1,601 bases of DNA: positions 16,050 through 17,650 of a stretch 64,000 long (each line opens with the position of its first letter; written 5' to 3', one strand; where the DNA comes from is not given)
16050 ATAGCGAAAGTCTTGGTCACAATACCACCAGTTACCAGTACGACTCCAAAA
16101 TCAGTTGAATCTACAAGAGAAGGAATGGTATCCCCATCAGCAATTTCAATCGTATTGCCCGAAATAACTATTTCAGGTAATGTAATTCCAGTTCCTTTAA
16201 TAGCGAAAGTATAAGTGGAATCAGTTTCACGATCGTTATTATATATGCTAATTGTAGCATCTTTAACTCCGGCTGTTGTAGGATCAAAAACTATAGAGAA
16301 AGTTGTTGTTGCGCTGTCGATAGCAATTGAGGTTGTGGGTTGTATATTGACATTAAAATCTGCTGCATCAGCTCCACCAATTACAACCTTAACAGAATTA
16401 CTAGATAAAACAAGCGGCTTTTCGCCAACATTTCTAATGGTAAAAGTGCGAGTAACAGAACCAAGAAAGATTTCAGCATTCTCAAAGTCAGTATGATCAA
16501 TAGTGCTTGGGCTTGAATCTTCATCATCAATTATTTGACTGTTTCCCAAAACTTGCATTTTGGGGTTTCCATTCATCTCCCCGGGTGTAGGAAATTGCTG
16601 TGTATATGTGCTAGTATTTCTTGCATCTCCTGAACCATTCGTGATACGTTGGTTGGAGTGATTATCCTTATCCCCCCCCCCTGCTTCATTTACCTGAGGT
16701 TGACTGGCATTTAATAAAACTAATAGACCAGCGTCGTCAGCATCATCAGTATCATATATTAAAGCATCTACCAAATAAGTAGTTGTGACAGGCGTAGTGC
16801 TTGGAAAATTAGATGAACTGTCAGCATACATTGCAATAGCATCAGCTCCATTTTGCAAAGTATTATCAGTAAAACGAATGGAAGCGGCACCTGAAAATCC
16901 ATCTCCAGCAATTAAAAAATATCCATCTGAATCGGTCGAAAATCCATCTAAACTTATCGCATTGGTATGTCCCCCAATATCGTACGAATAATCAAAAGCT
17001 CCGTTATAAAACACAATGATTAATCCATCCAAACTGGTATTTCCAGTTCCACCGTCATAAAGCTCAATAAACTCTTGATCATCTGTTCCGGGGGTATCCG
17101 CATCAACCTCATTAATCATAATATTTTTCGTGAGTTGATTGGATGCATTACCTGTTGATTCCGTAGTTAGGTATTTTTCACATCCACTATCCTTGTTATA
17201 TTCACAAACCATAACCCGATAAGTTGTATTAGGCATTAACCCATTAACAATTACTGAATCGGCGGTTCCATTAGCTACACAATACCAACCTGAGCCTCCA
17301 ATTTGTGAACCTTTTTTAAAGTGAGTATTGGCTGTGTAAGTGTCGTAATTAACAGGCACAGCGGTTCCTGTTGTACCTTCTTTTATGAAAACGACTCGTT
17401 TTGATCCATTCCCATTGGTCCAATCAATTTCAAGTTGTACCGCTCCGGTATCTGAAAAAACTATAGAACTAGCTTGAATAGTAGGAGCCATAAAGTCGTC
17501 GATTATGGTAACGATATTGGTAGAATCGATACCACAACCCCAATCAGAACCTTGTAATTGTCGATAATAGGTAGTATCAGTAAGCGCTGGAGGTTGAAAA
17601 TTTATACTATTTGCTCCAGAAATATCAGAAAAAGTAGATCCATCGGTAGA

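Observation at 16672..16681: In-frame G10 tract inside the giant adhesin gene: candidate slipped-strand phase-variation switch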

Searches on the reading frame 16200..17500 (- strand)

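Call 18: find_related_loci(query=window:16200-17500:-, collection=genome_contigs, flank=3000)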
Query window:16200-17500:- (433 aa) in genome_contigs; peptide patterns used: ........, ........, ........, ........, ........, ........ (x = any residue, [..] = any of these).
53 stretches matched a pattern; 34 encode a relative of the query (tblastn E <= 1e-3); 34 distinct loci.
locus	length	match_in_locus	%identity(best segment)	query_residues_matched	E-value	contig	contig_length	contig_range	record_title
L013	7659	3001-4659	75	1-432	0e+0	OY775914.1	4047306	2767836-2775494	MAG: Bacteroidales bacterium isolate 7de1171c-092d-4693-a70e-3c34f944b135 genome assembly, chromosome: 1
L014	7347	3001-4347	67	3-432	2e-145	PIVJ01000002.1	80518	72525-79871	MAG: Bacteroidetes bacterium isolate Glo_2 GloG15_CONTIG212, whole genome shotgun sequence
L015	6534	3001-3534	64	127-311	6e-70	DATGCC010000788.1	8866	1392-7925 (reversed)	MAG TPA_asm: Rhodothermales bacterium isolate SMAG_U9638 k141_331396, whole genome shotgun sequence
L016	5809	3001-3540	62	125-310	2e-67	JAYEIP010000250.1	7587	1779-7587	MAG: Actinomycetota bacterium isolate MAG188 MAG188_250, whole genome shotgun sequence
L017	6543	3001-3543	60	124-310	1e-66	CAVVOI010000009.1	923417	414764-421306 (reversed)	MAG: uncultured Chloroflexia bacterium isolate MFD09779.bin.1.333 genome assembly, contig: contig_49337, whole genome sh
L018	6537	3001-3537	62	127-310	5e-66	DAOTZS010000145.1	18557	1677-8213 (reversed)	MAG TPA_asm: Anaerolineae bacterium isolate H6_552 k131_973898, whole genome shotgun sequence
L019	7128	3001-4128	55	109-339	1e-65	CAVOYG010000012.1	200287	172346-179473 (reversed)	MAG: uncultured Chloroflexia bacterium isolate MFD09964.bin.2.44 genome assembly, contig: contig_2065, whole genome shot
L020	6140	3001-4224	58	81-319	2e-65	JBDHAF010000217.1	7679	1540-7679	MAG: Gemmatimonadota bacterium isolate M3-44_Bin_147 M3-44_Bin_147_scaffold_79603, whole genome shotgun sequence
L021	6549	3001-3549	59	115-310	5e-65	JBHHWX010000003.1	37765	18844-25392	MAG: bacterium isolate D_3_bin.27 NODE_193_length_37765_cov_6.914532, whole genome shotgun sequence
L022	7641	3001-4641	56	102-312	8e-65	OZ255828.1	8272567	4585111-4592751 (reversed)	MAG: Roseivirga sp. isolate 82bbba50-35e8-435f-88ae-ae73c2a65eae genome assembly, chromosome: 1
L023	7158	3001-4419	57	116-310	6e-65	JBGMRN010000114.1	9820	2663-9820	MAG: Thermoanaerobaculales bacterium isolate N04_metabat2_bin.17 NODE_3614_length_9820_cov_6.075269, whole genome shotgu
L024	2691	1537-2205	53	107-324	3e-63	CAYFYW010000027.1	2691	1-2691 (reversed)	MAG TPA_asm: uncultured Nitrospirales bacterium isolate ERP108616_co1_63 genome assembly, contig: k119_1793092, whole ge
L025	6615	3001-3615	56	114-320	3e-62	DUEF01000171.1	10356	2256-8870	MAG TPA_asm: Caldilineae bacterium isolate G439 Contig171, whole genome shotgun sequence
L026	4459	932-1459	61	128-310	2e-62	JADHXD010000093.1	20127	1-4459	MAG: Anaerolineae bacterium isolate BS750m-G44 BS-750m-C4001, whole genome shotgun sequence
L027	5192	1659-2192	57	127-310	1e-61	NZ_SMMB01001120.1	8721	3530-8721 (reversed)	Xanthovirga aplysinae strain RKSG123 Contig_50, whole genome shotgun sequence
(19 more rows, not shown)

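Call 19: find_related_loci(query=window:16200-17500:-, collection=metagenome_contigs, flank=3000)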
Query window:16200-17500:- (433 aa) in metagenome_contigs; peptide patterns used: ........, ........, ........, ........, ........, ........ (x = any residue, [..] = any of these).
67 stretches matched a pattern; 33 encode a relative of the query (tblastn E <= 1e-3); 33 distinct loci.
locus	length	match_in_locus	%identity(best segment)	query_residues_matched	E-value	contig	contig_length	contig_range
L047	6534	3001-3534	64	127-311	4e-70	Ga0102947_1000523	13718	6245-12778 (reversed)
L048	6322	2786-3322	64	127-310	7e-70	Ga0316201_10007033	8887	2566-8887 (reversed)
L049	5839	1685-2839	54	110-352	2e-67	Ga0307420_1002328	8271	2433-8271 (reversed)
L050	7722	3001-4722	58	102-339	7e-67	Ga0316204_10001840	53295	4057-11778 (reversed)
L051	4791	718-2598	47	116-375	3e-66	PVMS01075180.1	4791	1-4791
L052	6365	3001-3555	59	120-310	4e-66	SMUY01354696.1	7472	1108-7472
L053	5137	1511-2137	56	124-345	2e-65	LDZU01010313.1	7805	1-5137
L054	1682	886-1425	60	124-310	9e-68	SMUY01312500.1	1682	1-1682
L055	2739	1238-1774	60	125-310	1e-64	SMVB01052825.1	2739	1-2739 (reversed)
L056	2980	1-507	62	136-310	8e-64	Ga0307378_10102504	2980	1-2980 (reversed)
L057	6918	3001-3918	43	1-310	4e-63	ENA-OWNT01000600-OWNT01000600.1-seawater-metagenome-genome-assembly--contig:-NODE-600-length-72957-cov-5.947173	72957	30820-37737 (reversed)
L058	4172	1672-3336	55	110-339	3e-63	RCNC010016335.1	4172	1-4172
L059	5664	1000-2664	55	110-339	4e-63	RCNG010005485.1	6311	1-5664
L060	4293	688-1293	57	104-310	1e-62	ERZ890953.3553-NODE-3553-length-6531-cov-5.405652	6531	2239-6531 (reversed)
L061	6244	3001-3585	58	123-320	8e-63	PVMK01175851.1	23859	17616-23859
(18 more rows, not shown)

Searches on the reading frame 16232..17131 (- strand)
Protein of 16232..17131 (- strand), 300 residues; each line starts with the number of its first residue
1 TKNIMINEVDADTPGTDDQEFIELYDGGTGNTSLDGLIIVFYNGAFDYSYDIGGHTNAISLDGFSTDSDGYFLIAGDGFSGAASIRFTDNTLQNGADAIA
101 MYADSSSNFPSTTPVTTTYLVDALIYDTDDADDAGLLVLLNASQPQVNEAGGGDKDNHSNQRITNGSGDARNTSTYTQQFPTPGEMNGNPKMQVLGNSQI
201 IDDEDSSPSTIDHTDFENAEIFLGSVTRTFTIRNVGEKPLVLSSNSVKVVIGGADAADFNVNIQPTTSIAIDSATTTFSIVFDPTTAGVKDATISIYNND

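Call 37: find_homologous_proteins(query=window:16232-17131:-, max_evalue=1e-20)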
Query window:16232-17131:- (300 aa): 248 proteins with E <= 1e-20 among 2460 candidates; the best 120 are listed.
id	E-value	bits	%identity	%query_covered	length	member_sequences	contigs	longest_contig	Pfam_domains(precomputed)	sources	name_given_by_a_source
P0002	2.7e-122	426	55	60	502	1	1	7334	PF00932.26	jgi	-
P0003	8.1e-122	424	57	76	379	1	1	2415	PF00932.26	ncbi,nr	ncbi:endonuclease, partial [Candidatus Bipolaricaulota bacterium]|nr:endonuclease [Candidatus Bipola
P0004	8.1e-106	372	54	64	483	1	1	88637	PF00932.26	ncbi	ncbi:MAG: lamin tail domain-containing protein [Caldilineaceae bacterium]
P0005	5.4e-102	359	50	62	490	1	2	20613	PF00932.26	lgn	-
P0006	1.3e-99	351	54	73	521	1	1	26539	PF00932.26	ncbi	-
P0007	1.0e-94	335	57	62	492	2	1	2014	PF13205.13,PF00932.26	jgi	-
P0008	1.5e-91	325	56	61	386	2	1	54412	PF00932.26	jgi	-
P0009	2.0e-79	285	47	62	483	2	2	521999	PF00932.26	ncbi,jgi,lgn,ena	-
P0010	5.1e-78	281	43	71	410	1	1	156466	PF00932.26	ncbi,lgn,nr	ncbi:MAG: hypothetical protein GC162_12055 [Planctomycetes bacterium]|nr:hypothetical protein [Planc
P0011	5.6e-78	280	57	65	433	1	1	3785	PF00932.26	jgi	jgi:hypothetical protein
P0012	1.4e-74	269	50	61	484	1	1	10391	PF01483.28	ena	-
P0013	8.6e-74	267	52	71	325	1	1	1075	PF00932.26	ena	-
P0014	1.2e-73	266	55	70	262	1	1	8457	PF00932.26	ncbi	ncbi:hypothetical protein ACFL27_19875, partial [candidate division CSSED10-310 bacterium]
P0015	1.2e-73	266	54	75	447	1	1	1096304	PF00932.26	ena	-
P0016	1.7e-71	259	52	74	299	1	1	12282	PF00932.26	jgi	-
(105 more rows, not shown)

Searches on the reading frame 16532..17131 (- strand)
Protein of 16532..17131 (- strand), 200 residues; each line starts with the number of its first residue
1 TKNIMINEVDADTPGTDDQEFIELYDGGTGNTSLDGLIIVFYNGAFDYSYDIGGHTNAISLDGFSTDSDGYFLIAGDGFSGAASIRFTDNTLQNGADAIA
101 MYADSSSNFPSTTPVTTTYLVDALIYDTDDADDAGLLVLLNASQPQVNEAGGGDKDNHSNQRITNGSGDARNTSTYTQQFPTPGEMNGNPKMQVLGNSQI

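Call 49: predict_structure(alignment_id=A2)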
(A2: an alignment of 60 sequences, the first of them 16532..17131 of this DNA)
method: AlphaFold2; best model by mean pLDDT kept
length: 200 residues; sequences in the alignment: 60
mean_pLDDT: 88.4   pTM: 0.87
mean pLDDT of the five models: 88.4, 88.0, 87.8, 87.4, 86.8
residues with pLDDT >= 90: 131; 70-90: 48; 50-70: 19; < 50: 2
segments of 3 or more residues with pLDDT < 50: none
pLDDT, mean of each block of 10 residues (from residue 1): 90 76 97 97 90 78 98 93 87 77 96 95 87 91 92 89 93 95 90 58
secondary structure, 60 per line:
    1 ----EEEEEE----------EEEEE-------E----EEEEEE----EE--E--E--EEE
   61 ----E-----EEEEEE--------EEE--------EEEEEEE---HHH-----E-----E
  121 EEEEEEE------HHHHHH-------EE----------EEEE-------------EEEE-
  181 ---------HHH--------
elements in order: E5-10 E21-25 E38-43 E58-60 E71-76 E85-87 E96-102 E120-127 H134-139 E159-162 E176-179

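Call 52: fold_search(model_id=the predicted structure, library=pdb)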
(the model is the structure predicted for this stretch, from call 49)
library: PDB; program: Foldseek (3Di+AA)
matches with E <= 10: 230; with E <= 0.001: 2
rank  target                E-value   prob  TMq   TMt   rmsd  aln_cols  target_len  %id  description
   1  3umn_B                4.7e-04  1.00  0.32  0.50   6.0       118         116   14  Crystal Structure of Lamin-B1 (released 2011-11-30)
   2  3umn_A                8.2e-04  1.00  0.32  0.49   6.0       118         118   14  Crystal Structure of Lamin-B1 (released 2011-11-30)
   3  1ufg_MODEL_1_A        1.0e-03  1.00  0.32  0.41   6.9       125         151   12  Solution structure of immunoglobulin like domain of mouse nuclear lamin (released 2004-06-22)
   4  3gef_A                1.0e-03  0.99  0.33  0.51   6.8       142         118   12  Crystal structure of the R482W mutant of lamin A/C (released 2009-08-04)
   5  3jt0_A                1.5e-03  0.97  0.27  0.44   7.3       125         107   14  Crystal Structure of the C-terminal fragment (426-558) Lamin-B1 from Homo sapiens, Northeast Structural Genomics Conso (released 2009-09-22)
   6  7crg_A                1.8e-03  1.00  0.32  0.46   4.7       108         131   13  Beta-strand-mediated dimeric formation of the extended Ig-like domains of human lamin A/C (released 2021-08-25)
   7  1ifr                  1.8e-03  1.00  0.33  0.53   5.8       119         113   13  Structure of Lamin A/C Globular Domain (released 2002-07-17)
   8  4q1z                  2.2e-03  0.95  0.40  0.23  10.8       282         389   12  Crystal structure of a DUF4876 family protein (BT_1938) from Bacteroides thetaiotaomicron VPI-5482 at 2.50 A resolution (released 2014-04-23)
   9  7yvd_C                2.8e-03  0.99  0.31  0.44   5.0       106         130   13  The crystal structure of the progerin C-terminal peptide and the Ig-like domain of lamin A/C (released 2023-08-30)
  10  6ghd_F                3.0e-03  0.99  0.31  0.49   4.9       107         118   13  Structural analysis of the ternary complex between lamin A/C, BAF and emerin identifies an interface disrupted in auto (released 2018-08-08)
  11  7crg_B                3.6e-03  0.99  0.32  0.46   5.0       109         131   13  Beta-strand-mediated dimeric formation of the extended Ig-like domains of human lamin A/C (released 2021-08-25)
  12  6ghd_B                5.1e-03  0.99  0.32  0.49   4.9       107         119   13  Structural analysis of the ternary complex between lamin A/C, BAF and emerin identifies an interface disrupted in auto (released 2018-08-08)
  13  6rpr_B                6.2e-03  0.99  0.31  0.49   5.0       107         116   14  LEM domain of Emerin mutant T43I in complex with BAF dimer and the Igfold of the lamin A/C (released 2020-03-04)
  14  3jt0_B                6.2e-03  0.98  0.30  0.50   5.3       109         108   14  Crystal Structure of the C-terminal fragment (426-558) Lamin-B1 from Homo sapiens, Northeast Structural Genomics Conso (released 2009-09-22)
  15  1ivt_MODEL_1_A        6.2e-03  0.91  0.31  0.45   6.9       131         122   13  NMR structures of the C-terminal globular domain of human lamin A/C (released 2002-08-21)
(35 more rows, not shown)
